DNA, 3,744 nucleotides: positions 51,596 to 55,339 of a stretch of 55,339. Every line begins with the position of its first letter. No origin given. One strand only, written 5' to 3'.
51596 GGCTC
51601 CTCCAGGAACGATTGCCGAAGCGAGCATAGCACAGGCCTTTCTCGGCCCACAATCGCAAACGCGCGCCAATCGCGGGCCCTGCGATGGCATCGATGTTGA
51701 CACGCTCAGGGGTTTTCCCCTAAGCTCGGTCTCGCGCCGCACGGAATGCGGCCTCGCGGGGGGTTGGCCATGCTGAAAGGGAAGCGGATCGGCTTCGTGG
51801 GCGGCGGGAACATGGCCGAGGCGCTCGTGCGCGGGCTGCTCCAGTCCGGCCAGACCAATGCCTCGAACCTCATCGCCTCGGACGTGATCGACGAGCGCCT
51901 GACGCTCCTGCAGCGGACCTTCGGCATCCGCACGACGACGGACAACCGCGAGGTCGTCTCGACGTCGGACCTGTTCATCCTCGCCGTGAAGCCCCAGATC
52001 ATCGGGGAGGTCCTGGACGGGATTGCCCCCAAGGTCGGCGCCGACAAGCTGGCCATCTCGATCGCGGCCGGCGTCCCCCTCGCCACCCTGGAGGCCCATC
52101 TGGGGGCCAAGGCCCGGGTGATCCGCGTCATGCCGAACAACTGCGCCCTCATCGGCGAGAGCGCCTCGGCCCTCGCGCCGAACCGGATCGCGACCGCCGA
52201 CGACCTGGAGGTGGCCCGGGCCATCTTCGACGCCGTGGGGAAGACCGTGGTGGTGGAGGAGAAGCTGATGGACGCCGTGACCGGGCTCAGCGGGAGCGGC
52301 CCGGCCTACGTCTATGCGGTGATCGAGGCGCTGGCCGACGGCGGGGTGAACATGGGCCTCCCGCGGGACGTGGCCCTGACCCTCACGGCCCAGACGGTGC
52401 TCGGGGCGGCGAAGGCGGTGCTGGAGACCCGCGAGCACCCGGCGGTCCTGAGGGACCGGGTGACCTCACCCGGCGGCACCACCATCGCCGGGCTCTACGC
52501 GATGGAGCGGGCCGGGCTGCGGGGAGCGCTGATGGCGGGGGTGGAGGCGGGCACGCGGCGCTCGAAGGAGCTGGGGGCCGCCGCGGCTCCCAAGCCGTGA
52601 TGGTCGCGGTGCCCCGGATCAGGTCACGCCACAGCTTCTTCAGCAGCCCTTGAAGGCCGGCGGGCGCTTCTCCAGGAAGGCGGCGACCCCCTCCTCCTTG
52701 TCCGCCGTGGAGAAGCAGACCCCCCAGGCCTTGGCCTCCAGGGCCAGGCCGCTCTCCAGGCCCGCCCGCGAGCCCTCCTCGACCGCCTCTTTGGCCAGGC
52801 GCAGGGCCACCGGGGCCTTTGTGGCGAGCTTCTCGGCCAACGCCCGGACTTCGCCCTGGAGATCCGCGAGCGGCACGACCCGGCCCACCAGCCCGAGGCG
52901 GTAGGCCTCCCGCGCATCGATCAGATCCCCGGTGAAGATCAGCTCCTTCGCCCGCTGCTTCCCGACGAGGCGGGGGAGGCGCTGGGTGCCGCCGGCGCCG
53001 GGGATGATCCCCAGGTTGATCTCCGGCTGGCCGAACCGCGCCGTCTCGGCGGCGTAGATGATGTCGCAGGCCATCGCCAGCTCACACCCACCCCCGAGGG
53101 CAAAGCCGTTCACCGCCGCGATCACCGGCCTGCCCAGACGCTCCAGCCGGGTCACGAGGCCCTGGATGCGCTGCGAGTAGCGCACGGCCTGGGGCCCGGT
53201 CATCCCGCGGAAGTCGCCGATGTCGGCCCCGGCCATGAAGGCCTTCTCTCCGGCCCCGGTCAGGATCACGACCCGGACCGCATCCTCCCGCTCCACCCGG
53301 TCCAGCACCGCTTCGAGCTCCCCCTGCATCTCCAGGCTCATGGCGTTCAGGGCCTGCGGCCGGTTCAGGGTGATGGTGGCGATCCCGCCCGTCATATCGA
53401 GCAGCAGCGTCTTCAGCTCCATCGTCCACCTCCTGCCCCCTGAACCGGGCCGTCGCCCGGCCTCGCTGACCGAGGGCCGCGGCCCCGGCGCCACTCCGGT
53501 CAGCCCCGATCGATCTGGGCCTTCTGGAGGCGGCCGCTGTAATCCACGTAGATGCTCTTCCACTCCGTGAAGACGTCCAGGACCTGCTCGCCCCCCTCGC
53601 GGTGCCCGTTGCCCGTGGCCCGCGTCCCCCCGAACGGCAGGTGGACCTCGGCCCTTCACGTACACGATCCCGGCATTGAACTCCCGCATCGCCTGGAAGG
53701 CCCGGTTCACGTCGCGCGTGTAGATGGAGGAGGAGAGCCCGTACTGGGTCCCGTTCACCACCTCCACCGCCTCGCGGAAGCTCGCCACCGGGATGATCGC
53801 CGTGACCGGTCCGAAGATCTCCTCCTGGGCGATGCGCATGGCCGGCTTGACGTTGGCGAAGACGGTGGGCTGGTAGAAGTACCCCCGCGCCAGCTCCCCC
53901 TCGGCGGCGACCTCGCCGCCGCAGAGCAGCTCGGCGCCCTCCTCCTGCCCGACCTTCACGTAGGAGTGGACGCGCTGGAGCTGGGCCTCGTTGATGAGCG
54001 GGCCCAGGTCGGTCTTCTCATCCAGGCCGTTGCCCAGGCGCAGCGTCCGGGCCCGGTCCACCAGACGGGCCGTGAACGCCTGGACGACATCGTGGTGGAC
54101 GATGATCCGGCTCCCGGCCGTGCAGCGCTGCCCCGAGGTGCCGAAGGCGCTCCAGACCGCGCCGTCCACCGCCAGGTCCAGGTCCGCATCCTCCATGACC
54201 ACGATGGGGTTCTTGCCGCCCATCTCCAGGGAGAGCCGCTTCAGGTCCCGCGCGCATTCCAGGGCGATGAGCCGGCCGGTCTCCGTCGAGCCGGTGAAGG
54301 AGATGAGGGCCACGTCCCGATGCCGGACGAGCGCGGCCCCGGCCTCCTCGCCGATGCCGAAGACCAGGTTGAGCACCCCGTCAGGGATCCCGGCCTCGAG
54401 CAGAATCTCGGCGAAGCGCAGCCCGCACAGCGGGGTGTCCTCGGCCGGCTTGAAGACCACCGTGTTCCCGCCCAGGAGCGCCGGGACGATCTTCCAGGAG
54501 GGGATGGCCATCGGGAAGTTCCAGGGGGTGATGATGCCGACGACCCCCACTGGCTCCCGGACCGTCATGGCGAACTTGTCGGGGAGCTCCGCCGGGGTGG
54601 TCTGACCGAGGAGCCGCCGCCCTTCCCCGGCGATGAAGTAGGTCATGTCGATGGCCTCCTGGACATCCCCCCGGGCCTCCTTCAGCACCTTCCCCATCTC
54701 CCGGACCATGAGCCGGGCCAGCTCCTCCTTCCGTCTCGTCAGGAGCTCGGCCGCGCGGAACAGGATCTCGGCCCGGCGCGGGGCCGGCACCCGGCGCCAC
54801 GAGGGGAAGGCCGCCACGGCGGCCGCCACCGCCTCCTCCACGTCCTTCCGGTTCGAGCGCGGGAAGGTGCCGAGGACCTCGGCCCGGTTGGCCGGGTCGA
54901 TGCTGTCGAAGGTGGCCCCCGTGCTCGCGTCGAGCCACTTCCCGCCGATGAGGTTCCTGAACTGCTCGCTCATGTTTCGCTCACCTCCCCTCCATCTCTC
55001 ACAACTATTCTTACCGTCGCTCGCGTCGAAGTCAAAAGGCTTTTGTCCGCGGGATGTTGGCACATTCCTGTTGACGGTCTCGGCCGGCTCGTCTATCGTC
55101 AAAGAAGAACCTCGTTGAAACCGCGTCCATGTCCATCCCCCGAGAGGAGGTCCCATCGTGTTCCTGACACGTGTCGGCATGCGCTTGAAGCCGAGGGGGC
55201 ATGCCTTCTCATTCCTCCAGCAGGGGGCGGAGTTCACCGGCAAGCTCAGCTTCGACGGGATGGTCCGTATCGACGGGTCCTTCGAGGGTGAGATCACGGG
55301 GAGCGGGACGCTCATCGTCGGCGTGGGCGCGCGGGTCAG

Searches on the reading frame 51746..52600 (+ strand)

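Call 42: search_protein_families(library=pfam, proteins=[window:51746-52600:+], max_evalue=0.001)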
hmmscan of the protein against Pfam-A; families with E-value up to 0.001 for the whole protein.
window:51746-52600:+ (284 aa): 3 families
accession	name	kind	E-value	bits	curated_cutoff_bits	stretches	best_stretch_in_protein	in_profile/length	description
PF14748.11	P5CR_dimer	-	9.8e-43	145.2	25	1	172-276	1-105/105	Pyrroline-5-carboxylate reductase dimerisation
PF03807.23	F420_oxidored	-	1e-18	68.1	21.6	1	14-109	1-94/94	NADP oxidoreductase coenzyme F420-dependent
PF03446.21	NAD_binding_2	-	0.00032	21.2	21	1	14-167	1-155/161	NAD binding domain of 6-phosphogluconate dehydrogenase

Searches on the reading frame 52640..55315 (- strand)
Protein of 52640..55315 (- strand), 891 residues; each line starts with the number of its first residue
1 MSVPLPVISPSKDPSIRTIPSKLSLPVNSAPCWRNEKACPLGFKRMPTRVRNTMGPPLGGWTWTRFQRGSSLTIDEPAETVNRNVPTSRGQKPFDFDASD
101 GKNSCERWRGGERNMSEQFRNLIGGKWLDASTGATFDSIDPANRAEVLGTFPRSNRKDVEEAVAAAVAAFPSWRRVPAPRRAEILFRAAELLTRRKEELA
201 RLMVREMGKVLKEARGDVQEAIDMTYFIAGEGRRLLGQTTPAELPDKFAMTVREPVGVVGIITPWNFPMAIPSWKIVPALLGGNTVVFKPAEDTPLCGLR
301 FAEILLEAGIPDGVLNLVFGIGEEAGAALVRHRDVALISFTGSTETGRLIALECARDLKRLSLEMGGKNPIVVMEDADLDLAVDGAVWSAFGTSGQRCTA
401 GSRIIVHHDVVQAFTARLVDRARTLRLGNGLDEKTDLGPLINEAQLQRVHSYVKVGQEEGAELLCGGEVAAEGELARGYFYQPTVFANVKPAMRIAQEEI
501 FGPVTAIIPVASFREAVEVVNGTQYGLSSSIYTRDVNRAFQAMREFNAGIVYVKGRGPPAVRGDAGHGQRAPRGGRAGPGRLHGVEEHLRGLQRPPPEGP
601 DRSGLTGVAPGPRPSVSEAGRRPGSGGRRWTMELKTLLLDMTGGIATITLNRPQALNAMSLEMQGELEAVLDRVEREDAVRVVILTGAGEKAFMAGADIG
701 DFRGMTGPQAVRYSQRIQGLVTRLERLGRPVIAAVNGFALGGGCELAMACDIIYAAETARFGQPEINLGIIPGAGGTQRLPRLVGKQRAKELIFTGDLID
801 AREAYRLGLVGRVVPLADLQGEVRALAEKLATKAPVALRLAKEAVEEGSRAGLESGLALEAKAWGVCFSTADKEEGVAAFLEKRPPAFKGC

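Call 42: search_protein_families(library=pfam, proteins=[window:52640-55315:-], max_evalue=0.001)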
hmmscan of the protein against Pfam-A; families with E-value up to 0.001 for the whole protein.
window:52640-55315:- (891 aa): 3 families
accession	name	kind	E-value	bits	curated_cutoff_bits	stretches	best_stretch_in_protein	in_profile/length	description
PF00171.27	Aldedh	-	4e-171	570.1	23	1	127-556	1-425/461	Aldehyde dehydrogenase family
PF00378.25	ECH_1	-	3.2e-75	253.2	27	1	642-890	3-250/251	Enoyl-CoA hydratase/isomerase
PF16113.10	ECH_2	-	2.1e-39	136.4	27.2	1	646-826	2-184/335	Enoyl-CoA hydratase/isomerase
